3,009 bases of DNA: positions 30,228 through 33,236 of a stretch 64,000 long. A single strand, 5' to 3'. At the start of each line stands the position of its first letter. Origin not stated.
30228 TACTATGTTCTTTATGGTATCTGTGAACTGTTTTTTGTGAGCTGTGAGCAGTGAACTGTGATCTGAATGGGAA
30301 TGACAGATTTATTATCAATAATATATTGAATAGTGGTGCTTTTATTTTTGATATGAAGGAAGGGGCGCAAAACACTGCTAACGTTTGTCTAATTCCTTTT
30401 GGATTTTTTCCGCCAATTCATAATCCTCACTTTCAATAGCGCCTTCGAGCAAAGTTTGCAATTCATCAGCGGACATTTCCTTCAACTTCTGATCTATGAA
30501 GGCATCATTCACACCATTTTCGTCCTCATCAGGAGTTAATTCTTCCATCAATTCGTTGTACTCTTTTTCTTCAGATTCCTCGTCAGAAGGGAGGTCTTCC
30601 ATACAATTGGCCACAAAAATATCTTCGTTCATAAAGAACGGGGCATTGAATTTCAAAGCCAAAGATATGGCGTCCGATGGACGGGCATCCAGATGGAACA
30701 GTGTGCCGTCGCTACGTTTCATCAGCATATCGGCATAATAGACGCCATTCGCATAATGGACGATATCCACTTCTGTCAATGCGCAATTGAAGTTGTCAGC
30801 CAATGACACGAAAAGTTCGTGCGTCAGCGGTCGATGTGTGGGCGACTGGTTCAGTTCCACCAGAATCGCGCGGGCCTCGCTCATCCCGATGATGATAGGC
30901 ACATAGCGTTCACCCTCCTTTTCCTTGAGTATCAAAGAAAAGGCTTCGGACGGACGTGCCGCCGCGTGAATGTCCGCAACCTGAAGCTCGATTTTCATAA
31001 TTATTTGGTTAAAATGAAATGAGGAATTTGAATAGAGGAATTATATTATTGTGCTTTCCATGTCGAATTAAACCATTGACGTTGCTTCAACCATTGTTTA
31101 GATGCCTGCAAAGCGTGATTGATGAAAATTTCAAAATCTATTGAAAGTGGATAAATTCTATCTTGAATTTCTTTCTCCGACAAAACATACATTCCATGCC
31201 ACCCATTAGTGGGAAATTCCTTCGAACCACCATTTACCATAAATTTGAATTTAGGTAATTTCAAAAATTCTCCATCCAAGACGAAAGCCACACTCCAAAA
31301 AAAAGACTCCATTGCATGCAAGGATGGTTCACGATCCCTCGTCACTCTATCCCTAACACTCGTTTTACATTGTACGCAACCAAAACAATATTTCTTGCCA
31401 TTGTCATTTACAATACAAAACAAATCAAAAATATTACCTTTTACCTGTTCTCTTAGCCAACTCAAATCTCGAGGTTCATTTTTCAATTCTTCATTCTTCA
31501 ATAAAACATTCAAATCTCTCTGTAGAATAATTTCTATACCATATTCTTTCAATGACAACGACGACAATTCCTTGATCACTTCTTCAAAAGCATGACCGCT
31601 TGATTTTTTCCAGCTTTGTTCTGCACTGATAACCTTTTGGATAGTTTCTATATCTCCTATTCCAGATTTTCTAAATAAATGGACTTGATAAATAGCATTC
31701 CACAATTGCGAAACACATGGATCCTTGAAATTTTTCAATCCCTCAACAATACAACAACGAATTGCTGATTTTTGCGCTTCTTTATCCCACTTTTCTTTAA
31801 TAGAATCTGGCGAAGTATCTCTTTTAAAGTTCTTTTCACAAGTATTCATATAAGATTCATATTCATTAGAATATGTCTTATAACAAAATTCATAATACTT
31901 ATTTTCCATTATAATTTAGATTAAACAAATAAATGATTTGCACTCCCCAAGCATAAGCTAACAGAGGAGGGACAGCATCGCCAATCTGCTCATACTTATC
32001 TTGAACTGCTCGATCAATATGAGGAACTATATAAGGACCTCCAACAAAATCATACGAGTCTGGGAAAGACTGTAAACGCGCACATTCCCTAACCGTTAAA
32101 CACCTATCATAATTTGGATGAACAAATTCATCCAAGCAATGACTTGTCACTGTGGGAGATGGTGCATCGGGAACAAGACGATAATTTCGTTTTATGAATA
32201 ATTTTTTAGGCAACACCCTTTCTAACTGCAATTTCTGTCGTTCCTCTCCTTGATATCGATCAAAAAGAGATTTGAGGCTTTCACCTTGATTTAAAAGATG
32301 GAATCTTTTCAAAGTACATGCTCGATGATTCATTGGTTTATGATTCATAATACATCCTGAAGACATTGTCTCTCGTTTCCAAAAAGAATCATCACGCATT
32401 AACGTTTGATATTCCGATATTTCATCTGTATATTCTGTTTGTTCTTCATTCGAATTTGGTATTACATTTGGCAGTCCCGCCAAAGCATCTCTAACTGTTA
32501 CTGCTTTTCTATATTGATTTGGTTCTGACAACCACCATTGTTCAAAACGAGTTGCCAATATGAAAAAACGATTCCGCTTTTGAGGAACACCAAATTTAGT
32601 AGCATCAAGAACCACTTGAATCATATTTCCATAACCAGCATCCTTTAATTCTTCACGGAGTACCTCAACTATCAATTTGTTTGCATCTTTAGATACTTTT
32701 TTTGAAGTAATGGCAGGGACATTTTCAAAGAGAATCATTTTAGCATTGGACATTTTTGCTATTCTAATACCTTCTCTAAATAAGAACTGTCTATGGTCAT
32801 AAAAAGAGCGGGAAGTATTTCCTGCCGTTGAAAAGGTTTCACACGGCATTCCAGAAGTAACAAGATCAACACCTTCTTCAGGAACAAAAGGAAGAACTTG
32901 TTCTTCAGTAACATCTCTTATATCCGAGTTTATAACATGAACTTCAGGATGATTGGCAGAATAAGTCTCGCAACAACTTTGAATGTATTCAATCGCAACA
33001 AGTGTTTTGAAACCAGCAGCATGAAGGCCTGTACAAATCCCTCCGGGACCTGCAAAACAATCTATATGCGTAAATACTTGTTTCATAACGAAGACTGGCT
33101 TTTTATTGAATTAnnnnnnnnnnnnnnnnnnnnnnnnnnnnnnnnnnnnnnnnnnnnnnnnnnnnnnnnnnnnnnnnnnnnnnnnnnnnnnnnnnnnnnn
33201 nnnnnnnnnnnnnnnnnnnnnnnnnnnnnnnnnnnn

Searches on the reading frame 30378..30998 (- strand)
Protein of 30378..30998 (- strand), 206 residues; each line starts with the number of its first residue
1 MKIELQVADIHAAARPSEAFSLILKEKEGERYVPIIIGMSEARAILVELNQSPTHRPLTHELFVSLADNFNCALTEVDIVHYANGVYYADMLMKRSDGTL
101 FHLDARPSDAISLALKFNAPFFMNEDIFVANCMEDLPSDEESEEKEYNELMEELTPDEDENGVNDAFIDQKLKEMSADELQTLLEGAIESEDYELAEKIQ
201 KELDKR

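Call 93: search_protein_families(library=pfam, proteins=[window:30378-30998:-], max_evalue=0.0001)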
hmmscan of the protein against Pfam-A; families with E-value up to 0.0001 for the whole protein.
window:30378-30998:- (206 aa): 1 family
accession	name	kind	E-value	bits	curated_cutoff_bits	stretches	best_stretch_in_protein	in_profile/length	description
PF02577.19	BFN_dom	-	1.9e-32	111.8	27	1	22-129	1-105/112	Bifunctional nuclease domain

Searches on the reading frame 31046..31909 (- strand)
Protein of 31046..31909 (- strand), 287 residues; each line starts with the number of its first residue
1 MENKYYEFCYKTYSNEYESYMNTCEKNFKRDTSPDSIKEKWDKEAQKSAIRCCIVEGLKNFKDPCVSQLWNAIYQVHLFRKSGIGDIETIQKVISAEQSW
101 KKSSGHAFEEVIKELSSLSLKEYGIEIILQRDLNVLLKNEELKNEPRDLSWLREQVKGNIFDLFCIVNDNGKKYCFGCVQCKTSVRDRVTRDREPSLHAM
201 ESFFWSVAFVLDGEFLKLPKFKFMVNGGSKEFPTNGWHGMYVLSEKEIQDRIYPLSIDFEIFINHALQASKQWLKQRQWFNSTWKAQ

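Call 93: search_protein_families(library=pfam, proteins=[window:31046-31909:-], max_evalue=0.0001)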
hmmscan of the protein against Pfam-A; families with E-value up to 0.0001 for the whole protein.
window:31046-31909:- (287 aa): 1 family
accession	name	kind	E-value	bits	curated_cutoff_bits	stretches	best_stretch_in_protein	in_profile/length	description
PF18643.7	RE_BsaWI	-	8.3e-17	61.6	26.2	1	140-243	2-105/105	BsaWI restriction endonuclease type 2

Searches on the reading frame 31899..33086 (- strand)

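Call 93: search_protein_families(library=pfam, proteins=[window:31899-33086:-], max_evalue=0.0001)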
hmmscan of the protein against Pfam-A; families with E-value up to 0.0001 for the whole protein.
window:31899-33086:- (395 aa): 1 family
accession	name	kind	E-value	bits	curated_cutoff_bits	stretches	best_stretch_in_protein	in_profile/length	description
PF00145.23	DNA_methylase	-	1e-58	199.7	22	1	5-384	1-322/324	C-5 cytosine-specific DNA methylase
